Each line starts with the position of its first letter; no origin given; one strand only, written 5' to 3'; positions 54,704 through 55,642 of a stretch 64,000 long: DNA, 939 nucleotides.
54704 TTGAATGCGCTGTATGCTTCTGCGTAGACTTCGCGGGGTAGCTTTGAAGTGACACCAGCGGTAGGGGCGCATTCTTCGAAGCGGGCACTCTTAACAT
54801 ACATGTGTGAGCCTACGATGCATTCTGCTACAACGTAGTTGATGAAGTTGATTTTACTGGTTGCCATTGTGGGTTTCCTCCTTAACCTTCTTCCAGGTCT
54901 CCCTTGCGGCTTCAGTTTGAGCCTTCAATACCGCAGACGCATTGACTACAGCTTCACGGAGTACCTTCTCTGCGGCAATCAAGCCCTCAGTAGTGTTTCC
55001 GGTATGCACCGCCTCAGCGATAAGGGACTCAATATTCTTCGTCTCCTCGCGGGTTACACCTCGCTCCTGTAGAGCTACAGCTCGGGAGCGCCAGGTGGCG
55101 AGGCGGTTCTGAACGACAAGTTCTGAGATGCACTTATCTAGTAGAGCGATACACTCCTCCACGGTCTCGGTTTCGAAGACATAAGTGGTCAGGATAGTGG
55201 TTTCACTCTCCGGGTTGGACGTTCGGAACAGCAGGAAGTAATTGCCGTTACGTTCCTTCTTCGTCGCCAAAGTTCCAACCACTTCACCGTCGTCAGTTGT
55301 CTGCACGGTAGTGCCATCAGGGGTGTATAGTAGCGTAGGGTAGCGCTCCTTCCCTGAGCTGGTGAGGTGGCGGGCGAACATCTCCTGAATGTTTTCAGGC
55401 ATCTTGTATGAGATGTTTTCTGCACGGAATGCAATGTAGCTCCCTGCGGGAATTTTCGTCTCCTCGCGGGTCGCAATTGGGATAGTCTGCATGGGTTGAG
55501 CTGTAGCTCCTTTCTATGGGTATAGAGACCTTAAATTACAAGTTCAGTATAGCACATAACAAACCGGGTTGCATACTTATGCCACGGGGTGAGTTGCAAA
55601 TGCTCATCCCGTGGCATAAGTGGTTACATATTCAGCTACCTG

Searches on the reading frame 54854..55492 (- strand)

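Call 57: search_protein_families(library=phrogs, proteins=[window:54854-55492:-], max_evalue=0.01)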
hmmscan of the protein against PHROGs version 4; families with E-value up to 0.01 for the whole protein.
window:54854-55492:- (212 aa): 1 family
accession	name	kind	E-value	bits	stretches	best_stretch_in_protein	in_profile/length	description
phrog_19666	-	tail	0.0038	16.6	1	53-144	390-478/985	tail sheath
